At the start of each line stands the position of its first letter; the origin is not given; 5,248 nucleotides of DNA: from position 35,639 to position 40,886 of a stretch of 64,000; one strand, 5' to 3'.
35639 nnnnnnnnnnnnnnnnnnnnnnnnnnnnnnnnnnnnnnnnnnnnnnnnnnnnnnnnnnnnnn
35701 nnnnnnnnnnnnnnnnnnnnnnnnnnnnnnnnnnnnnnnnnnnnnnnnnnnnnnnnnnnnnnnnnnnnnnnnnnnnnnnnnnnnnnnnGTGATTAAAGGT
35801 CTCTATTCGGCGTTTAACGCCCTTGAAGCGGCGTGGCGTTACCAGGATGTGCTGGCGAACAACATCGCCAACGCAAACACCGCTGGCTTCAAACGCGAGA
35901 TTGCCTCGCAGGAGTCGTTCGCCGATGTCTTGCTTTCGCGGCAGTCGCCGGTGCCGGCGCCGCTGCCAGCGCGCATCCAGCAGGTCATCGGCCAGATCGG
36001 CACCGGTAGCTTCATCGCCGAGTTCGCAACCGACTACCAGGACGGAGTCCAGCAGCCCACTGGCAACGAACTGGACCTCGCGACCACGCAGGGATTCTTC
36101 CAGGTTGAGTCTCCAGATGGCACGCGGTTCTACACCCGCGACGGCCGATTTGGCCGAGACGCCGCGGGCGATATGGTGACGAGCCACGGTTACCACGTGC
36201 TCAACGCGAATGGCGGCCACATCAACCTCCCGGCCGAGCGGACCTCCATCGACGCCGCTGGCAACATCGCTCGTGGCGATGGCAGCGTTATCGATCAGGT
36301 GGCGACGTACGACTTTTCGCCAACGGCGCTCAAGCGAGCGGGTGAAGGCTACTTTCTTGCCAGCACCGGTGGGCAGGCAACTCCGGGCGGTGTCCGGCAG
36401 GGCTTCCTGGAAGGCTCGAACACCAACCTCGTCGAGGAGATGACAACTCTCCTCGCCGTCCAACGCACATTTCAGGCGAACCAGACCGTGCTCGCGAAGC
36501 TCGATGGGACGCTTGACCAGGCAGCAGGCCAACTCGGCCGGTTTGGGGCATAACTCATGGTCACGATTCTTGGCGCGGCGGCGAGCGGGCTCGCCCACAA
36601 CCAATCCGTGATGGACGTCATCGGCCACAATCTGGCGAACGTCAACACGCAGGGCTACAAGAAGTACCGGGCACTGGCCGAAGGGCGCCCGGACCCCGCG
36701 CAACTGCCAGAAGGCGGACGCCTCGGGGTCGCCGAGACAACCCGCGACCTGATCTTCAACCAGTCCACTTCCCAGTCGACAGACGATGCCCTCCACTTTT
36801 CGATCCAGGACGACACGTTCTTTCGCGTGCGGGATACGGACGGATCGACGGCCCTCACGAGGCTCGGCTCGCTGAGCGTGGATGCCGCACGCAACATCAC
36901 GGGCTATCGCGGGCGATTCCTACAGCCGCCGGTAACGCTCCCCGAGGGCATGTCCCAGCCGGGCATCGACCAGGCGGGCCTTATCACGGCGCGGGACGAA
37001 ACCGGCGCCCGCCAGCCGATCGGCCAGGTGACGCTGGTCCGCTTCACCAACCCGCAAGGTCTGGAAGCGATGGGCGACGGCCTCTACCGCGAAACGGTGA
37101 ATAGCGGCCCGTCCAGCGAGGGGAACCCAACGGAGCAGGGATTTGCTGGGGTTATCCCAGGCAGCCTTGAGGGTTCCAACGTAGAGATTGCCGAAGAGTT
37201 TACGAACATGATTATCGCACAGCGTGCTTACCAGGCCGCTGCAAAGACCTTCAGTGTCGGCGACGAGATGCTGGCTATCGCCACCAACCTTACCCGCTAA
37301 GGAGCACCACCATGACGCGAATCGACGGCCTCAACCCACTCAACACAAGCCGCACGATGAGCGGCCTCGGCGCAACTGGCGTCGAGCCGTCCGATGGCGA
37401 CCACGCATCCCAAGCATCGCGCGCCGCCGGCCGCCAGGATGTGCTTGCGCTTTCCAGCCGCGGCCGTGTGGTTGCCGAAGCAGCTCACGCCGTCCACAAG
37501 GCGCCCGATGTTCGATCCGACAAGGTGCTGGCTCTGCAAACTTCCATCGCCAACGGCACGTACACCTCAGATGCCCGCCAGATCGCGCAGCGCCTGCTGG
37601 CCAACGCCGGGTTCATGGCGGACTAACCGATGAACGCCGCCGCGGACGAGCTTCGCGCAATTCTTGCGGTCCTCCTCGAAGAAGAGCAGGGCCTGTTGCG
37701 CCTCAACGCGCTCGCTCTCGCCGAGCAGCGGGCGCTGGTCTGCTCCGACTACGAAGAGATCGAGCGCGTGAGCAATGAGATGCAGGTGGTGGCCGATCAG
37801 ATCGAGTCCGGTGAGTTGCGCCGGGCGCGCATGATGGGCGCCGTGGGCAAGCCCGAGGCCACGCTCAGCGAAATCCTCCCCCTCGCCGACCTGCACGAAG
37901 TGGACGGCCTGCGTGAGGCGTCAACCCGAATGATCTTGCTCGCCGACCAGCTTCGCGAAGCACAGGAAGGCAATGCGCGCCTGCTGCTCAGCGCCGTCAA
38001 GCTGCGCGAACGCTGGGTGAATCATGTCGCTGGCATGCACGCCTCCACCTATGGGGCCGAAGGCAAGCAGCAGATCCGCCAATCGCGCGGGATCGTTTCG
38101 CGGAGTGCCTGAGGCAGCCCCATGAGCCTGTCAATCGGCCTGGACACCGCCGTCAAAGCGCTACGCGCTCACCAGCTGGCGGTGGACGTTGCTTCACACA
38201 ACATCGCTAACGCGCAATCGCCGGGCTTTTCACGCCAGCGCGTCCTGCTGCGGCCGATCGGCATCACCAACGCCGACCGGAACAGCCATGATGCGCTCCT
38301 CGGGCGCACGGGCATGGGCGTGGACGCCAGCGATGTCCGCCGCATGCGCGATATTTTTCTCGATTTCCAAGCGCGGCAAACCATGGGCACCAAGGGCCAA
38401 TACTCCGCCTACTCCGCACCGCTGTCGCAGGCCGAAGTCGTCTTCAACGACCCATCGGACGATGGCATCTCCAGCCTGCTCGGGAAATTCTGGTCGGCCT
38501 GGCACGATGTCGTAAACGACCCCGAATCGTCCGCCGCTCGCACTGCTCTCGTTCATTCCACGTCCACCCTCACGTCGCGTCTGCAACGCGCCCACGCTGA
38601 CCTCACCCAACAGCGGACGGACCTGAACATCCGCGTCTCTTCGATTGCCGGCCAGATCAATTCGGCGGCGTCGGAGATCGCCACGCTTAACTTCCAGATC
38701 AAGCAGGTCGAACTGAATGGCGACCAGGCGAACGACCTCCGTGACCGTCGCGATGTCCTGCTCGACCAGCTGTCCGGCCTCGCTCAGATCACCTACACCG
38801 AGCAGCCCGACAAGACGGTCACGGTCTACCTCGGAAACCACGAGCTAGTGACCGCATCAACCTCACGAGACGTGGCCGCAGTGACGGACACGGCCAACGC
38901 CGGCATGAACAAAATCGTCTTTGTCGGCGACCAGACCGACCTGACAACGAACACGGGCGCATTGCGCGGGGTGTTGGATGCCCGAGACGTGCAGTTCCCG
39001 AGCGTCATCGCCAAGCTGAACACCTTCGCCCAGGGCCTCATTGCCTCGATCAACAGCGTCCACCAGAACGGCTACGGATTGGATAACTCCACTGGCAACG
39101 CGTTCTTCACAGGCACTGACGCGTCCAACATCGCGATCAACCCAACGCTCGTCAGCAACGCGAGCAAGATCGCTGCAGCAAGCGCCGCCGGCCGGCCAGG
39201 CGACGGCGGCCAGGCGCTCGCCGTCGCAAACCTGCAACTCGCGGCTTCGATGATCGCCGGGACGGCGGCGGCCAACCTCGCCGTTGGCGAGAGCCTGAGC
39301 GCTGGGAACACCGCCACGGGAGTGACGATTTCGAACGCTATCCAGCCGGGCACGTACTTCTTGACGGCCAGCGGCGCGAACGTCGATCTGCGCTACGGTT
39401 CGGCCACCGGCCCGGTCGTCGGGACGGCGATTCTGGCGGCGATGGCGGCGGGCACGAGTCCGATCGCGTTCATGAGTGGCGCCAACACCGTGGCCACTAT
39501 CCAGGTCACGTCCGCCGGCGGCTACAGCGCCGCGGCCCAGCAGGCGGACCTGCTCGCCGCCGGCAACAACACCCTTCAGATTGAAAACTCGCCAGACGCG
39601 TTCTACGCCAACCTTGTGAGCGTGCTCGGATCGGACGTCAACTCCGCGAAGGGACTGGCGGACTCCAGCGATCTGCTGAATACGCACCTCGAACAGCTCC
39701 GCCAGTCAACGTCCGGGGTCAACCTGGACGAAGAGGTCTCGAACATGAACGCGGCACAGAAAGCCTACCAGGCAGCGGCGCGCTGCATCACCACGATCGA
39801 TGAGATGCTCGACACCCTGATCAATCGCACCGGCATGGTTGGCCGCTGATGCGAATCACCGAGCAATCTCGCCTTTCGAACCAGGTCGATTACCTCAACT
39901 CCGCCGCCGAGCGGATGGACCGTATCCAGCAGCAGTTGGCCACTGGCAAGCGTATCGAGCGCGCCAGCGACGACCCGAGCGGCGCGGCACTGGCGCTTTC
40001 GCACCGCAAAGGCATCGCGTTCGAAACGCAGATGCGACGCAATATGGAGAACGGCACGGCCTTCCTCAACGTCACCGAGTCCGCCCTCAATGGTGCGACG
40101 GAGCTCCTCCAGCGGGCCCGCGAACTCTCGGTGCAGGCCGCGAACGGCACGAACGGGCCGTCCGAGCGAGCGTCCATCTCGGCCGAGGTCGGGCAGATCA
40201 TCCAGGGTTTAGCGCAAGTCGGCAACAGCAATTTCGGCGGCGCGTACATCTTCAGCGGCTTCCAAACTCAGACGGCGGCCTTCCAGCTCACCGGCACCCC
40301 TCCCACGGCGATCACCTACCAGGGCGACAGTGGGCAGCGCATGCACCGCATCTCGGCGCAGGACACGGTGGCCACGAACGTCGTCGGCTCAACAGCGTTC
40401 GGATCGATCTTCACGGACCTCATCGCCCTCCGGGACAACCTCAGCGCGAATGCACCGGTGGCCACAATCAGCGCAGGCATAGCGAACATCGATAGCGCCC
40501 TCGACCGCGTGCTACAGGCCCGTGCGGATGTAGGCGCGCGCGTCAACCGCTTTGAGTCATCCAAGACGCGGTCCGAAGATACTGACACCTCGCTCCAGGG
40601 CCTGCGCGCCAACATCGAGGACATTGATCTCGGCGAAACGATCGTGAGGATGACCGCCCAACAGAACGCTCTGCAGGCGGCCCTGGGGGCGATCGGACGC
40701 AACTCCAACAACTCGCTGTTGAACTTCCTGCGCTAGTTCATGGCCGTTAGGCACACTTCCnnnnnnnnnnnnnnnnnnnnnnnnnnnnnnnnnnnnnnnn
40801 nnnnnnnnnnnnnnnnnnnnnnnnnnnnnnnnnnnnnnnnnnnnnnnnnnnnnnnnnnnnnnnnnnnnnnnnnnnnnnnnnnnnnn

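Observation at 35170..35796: Sortase-type LPXTG cell-wall-anchored protein embedded in, and translationally coupled within, the flagellar operon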

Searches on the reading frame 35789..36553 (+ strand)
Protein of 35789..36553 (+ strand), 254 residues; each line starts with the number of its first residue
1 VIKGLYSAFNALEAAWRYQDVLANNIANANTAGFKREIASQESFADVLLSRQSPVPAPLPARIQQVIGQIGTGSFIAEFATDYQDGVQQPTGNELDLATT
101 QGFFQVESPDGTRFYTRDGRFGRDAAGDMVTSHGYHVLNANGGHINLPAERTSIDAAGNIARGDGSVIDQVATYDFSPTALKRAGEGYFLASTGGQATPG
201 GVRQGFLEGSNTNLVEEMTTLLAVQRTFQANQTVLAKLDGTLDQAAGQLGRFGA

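Call 3: search_protein_families(library=pfam, proteins=[window:35789-36553:+], max_evalue=0.1)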
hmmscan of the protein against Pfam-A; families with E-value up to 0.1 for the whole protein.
window:35789-36553:+ (254 aa): 3 families
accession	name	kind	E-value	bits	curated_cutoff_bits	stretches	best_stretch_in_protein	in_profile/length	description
PF22692.1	LlgE_F_G_D1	-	6.6e-16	58.7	27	1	101-160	5-62/64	Flagellar hook protein FlgE/F/G D1 domain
PF06429.18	Flg_bbr_C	-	5.7e-14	51.8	23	1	203-246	1-44/46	Flagellar basal body rod FlgEFG protein C-terminal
PF00460.25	Flg_bb_rod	-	8.4e-10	38.8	20.7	1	5-35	1-31/31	Flagella basal body rod protein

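Call 51: search_dna_similar(query=window:35789-36550:+, collection=plasmids, mode=protein, max_evalue=1e-10, max_rows=15)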
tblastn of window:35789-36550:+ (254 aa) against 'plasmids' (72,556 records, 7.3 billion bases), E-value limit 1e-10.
Records with a match: 241; places in all: 460; records where one place covers at least 80% of the query: 236.
Best place of each record, by identity: <60% 241.
By first word of the organism name: Ralstonia 134; Escherichia 15; Azospirillum 11; Sulfitobacter 11; Sinorhizobium 5; Phyllobacterium 5; Cupriavidus 4; Curtobacterium 3; Pseudomonas 2; Proteus 2; and 39 more.
By predicted mobility (MOB-suite, as given by PLSDB): non-mobilizable 118; mobilizable 116; conjugative 7.
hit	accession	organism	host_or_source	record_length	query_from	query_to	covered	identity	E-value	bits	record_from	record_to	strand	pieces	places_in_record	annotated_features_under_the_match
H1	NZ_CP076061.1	Cupriavidus sp. EM10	Pure-cultured cell,sewage water sludge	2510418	1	253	100%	34.6%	3e-25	110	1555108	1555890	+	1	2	none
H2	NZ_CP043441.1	Cupriavidus campinensis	cell culture,soil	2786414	1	253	100%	34.5%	5e-25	110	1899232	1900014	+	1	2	none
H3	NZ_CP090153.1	Roseivivax marinus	Bathymodiolus marisindicus,single cell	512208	6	251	97%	35.4%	1e-23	106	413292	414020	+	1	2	flgF: flagellar basal-body rod protein FlgF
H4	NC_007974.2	Cupriavidus metallidurans CH34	-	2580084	1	253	100%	34.3%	2e-25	111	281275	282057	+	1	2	none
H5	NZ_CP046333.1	Cupriavidus metallidurans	sedimentation pond in a zinc factory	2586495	1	253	100%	34.3%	2e-25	111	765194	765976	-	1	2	none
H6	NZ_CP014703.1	Ralstonia solanacearum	Solanum tuberosum,cell culture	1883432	1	246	97%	35.2%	2e-28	120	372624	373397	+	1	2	none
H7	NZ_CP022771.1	Ralstonia solanacearum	Solanum tuberosum,single cell,Potato ...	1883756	1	246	97%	35.2%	2e-28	120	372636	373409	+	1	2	none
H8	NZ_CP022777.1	Ralstonia solanacearum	Solanum tuberosum,single cell,Potato ...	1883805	1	246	97%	35.2%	2e-28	120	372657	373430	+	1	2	none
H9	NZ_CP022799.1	Ralstonia solanacearum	Solanum tuberosum,single cell,Potato ...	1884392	1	246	97%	35.2%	2e-28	120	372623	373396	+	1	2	none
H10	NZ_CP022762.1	Ralstonia solanacearum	Solanum tuberosum,single cell,Potato ...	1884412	1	246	97%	35.2%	2e-28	120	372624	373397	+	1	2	none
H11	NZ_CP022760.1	Ralstonia solanacearum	Solanum tuberosum,single cell,Potato ...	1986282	1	246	97%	35.2%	2e-28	120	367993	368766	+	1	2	none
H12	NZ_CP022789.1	Ralstonia solanacearum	Solanum tuberosum,single cell,Potato ...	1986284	1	246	97%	35.2%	2e-28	120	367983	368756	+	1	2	none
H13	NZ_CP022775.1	Ralstonia solanacearum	Solanum tuberosum,single cell,Potato ...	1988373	1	246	97%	35.2%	2e-28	120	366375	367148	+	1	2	none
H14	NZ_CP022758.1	Ralstonia solanacearum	Solanum tuberosum,single cell,Potato ...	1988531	1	246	97%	35.2%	2e-28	120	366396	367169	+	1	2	none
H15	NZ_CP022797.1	Ralstonia solanacearum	Solanum tuberosum,single cell,Potato ...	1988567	1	246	97%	35.2%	2e-28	120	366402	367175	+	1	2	none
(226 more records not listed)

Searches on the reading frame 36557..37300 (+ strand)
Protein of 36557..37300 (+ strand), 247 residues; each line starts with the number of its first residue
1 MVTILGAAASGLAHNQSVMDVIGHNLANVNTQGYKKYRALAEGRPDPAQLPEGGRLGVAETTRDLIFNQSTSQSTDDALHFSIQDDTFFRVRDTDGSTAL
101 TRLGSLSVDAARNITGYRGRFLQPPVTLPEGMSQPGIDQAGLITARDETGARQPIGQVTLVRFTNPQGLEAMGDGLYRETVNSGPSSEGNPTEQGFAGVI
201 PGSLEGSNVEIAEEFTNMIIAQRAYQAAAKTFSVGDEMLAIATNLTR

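Call 3: search_protein_families(library=pfam, proteins=[window:36557-37300:+], max_evalue=0.1)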
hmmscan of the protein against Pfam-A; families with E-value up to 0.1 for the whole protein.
window:36557-37300:+ (247 aa): 3 families
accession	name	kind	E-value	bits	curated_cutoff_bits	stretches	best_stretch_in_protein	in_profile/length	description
PF06429.18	Flg_bbr_C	-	1.1e-16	60.5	23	1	201-245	2-46/46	Flagellar basal body rod FlgEFG protein C-terminal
PF22692.1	LlgE_F_G_D1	-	1.5e-12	47.9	27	1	83-145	2-64/64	Flagellar hook protein FlgE/F/G D1 domain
PF00460.25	Flg_bb_rod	-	1.6e-07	31.5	20.7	1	7-35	3-31/31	Flagella basal body rod protein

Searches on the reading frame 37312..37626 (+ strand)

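Call 3: search_protein_families(library=pfam, proteins=[window:37312-37626:+], max_evalue=0.1)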
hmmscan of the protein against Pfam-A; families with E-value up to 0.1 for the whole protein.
window:37312-37626:+ (104 aa): 2 families
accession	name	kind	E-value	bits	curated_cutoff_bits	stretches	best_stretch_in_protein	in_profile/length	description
PF04316.19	FlgM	-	2.6e-14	53.6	25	1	43-96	1-54/55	Anti-sigma-28 factor, FlgM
PF02700.19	PurS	-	0.031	14.9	22.2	1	49-98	15-67/77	Phosphoribosylformylglycinamidine (FGAM) synthase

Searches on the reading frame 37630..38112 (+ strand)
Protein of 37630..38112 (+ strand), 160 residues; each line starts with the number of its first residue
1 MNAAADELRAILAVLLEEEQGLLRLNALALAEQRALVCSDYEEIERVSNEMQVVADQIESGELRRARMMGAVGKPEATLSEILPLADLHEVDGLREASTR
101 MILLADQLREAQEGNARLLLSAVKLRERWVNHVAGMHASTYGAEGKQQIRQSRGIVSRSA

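Call 3: search_protein_families(library=pfam, proteins=[window:37630-38112:+], max_evalue=0.1)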
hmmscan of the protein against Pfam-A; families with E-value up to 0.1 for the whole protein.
window:37630-38112:+ (160 aa): 1 family
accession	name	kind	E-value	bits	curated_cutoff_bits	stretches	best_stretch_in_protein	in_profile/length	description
PF05130.17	FlgN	-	2.4e-14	54.4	30.5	1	10-148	5-146/147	FlgN protein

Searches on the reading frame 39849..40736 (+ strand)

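Call 36: search_protein_families(library=pfam, proteins=[window:39849-40736:+], max_evalue=0.01)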
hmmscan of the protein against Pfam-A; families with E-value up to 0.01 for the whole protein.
window:39849-40736:+ (295 aa): 2 families
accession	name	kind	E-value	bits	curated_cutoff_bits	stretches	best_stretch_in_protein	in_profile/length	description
PF00669.25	Flagellin_N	-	5.4e-28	98.2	26.6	1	11-140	9-139/139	Bacterial flagellin N-terminal helical region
PF00700.27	Flagellin_C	-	8.5e-09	36.1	23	1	211-294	1-86/86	Bacterial flagellin C-terminal helical region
